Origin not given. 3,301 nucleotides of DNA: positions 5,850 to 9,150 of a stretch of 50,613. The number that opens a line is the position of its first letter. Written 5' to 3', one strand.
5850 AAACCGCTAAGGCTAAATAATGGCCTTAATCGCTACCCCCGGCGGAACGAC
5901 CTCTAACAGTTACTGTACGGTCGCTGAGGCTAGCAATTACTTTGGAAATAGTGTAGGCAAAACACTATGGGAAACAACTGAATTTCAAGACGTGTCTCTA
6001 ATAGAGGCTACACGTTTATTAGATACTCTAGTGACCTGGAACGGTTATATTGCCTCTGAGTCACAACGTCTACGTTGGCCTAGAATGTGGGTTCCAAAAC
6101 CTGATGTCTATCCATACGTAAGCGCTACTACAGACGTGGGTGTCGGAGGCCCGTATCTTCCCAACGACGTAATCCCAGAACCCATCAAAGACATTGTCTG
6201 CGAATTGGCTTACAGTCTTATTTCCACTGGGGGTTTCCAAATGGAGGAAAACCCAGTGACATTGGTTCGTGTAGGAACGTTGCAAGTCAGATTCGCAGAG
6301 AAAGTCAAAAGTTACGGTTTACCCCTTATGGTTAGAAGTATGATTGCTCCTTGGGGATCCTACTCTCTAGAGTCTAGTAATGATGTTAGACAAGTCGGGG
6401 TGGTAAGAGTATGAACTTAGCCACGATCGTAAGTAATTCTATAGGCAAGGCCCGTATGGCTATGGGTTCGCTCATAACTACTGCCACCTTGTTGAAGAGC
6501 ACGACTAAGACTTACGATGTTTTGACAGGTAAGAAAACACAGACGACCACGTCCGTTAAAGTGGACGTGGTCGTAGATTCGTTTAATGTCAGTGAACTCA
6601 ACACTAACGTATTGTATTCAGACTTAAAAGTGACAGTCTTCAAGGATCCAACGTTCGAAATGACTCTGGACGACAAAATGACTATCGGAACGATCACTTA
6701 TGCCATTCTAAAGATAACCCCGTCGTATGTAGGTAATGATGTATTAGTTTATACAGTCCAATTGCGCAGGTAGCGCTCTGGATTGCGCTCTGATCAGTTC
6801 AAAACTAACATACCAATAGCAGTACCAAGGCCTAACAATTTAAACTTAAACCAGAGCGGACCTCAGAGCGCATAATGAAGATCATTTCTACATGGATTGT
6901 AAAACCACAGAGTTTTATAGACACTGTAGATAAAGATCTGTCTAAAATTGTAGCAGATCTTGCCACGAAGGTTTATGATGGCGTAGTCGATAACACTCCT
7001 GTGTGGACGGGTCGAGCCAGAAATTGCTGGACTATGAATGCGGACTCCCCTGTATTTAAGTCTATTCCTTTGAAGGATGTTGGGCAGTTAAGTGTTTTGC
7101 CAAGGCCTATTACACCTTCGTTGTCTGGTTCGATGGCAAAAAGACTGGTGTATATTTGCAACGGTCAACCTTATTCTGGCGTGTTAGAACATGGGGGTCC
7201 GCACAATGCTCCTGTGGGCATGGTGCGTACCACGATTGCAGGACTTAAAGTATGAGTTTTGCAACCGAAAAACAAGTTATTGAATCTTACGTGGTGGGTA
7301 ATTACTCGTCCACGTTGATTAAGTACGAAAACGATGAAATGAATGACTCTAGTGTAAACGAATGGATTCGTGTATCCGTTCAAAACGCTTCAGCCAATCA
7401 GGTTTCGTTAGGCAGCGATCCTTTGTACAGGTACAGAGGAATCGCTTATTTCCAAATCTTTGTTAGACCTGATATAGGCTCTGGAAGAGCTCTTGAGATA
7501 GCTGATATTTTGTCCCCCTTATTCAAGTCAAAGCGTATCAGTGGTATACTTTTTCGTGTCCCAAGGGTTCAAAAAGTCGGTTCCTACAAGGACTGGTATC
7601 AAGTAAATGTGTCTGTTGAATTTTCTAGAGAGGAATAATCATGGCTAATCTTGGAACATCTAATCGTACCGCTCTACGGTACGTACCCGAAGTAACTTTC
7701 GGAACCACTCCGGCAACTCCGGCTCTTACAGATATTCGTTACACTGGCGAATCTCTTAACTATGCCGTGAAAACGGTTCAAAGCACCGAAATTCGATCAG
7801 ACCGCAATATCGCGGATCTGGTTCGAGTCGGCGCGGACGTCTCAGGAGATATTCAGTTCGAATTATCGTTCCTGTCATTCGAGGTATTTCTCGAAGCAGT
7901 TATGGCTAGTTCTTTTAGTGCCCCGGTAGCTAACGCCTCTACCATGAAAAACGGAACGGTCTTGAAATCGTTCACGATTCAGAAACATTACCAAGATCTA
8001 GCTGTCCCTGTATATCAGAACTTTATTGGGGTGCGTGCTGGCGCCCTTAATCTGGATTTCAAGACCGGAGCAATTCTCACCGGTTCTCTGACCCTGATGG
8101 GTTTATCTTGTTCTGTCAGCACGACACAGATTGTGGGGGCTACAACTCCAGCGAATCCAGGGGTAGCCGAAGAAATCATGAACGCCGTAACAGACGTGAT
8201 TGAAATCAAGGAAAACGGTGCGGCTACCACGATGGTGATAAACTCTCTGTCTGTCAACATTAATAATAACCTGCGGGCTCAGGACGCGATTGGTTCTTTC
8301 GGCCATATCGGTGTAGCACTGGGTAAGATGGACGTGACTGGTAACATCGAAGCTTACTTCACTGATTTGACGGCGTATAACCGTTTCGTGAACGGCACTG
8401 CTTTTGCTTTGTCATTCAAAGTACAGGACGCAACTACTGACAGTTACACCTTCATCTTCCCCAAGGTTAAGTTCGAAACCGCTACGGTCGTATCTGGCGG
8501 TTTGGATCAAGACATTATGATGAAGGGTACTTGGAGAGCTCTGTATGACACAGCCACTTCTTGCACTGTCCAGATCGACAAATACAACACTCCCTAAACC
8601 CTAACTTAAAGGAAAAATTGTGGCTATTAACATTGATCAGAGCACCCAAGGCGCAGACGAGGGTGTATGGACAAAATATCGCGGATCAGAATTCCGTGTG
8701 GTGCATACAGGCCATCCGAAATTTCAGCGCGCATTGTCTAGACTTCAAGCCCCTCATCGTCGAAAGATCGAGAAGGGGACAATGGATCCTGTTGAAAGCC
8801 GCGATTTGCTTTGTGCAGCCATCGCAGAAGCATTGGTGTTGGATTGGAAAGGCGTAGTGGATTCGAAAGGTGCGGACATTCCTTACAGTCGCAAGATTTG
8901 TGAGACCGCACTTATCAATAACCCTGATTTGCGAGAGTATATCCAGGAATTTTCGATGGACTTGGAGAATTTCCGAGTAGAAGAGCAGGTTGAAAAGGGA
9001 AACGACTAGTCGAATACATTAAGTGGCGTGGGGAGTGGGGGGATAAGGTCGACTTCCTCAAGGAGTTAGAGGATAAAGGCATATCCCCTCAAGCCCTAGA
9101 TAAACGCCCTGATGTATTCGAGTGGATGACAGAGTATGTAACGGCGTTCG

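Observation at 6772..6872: Dispersed intergenic element of about 100 bp, flanked by paired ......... repeats, in six copies and both orientations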

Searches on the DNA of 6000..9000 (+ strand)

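Call 6: search_dna_similar(query=window:6000-9000:+, collection=phages, mode=near, max_rows=25)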
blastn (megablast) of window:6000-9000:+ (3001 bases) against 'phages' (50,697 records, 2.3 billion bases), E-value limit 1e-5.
No match.

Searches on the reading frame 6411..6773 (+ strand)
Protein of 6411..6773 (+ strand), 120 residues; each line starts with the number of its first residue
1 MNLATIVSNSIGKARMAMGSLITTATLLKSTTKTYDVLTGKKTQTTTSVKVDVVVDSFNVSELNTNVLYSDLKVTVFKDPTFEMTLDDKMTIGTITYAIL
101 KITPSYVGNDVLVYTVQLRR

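Call 14: search_protein_families(library=phrogs, proteins=[window:6411-6773:+], max_evalue=0.001)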
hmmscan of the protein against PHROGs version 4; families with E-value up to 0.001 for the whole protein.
window:6411-6773:+ (120 aa): 1 family
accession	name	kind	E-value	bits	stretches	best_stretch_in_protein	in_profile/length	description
phrog_161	-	connector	8.3e-12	46.5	1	24-120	21-119/120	head closure Hc1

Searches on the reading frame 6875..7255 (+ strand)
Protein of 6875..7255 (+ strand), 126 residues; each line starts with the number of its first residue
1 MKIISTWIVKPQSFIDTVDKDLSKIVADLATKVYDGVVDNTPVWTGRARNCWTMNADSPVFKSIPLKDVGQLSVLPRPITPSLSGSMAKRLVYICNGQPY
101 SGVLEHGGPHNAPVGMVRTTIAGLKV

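Call 14: search_protein_families(library=phrogs, proteins=[window:6875-7255:+], max_evalue=0.001)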
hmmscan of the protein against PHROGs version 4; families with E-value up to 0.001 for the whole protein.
window:6875-7255:+ (126 aa): 2 families
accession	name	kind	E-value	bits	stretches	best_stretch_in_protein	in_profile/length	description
phrog_169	-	connector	4.2e-20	73.8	1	1-124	124-248/275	tail completion or Neck1 protein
phrog_17193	-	connector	1.4e-06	29.1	1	12-122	127-236/250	tail completion or Neck1 protein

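Call 18: find_related_loci(query=window:6875-7255:+, collection=viral_contigs, flank=3000)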
Query window:6875-7255:+ (126 aa) in viral_contigs; peptide patterns used: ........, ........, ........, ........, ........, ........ (x = any residue, [..] = any of these).
24 stretches matched a pattern; 8 encode a relative of the query (tblastn E <= 1e-3); 8 distinct loci.
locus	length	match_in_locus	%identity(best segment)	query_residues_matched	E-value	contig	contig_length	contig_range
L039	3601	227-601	56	1-125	2e-43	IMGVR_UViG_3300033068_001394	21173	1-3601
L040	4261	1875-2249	57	1-125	2e-43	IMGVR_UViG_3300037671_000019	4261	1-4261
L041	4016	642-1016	57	1-125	2e-43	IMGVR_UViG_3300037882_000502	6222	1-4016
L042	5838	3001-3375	56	1-125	6e-43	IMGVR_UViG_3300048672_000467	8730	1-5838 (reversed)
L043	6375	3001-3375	55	1-125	4e-42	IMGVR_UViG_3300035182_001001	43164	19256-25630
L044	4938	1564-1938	55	1-125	4e-42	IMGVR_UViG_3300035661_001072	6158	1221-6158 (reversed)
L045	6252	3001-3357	48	5-124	5e-37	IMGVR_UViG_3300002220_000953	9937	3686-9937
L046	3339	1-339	48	11-124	9e-35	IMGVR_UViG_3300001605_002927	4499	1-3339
